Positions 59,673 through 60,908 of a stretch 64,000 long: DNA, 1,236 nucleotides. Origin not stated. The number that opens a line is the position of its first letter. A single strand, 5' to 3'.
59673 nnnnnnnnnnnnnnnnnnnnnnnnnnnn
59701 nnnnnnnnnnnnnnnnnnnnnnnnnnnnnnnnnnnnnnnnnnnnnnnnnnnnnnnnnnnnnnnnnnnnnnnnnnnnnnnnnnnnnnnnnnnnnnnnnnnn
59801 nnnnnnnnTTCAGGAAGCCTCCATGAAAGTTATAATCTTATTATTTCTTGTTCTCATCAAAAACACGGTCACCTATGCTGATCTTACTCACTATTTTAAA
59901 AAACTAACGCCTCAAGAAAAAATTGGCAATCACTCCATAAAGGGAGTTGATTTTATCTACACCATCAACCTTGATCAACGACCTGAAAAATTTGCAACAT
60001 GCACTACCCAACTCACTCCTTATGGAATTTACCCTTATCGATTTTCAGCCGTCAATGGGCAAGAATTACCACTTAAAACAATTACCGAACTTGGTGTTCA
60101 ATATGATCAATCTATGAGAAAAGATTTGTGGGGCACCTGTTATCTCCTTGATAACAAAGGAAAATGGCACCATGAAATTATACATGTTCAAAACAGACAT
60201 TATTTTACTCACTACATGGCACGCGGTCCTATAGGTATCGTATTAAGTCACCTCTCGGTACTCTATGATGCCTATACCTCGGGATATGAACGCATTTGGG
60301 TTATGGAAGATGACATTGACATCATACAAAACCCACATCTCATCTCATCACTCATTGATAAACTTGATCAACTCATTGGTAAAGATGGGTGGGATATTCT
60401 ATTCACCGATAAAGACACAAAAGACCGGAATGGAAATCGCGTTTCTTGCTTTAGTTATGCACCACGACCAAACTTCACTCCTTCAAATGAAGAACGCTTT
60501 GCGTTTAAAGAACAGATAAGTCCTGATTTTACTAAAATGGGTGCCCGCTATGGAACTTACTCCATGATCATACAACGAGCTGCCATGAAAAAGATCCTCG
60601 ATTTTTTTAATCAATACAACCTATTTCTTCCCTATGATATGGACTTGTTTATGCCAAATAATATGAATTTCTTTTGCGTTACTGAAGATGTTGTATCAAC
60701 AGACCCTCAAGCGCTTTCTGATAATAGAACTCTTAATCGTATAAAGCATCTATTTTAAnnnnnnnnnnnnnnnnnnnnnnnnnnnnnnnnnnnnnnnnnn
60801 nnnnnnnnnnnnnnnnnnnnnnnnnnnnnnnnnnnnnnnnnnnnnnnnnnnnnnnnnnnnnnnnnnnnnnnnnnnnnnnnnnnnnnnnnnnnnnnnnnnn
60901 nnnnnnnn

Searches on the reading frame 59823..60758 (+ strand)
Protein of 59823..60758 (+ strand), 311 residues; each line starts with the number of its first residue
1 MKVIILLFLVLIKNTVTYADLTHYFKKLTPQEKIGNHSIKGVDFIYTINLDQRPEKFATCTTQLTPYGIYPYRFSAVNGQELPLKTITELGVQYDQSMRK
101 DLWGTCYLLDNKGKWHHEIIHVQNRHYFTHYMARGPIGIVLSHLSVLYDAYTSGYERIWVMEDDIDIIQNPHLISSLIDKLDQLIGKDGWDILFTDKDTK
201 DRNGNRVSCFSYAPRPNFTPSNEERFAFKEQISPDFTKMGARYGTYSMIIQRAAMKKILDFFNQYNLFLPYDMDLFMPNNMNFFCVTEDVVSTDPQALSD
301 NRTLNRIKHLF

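Call 52: search_protein_families(library=pfam, proteins=[window:59823-60758:+], max_evalue=0.001)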
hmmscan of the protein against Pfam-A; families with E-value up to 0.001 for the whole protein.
window:59823-60758:+ (311 aa): 1 family
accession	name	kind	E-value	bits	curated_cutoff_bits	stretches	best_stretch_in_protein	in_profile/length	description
PF01755.23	Glyco_transf_25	-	1.7e-09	38.3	24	1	44-273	3-197/199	Glycosyltransferase family 25 (LPS biosynthesis protein)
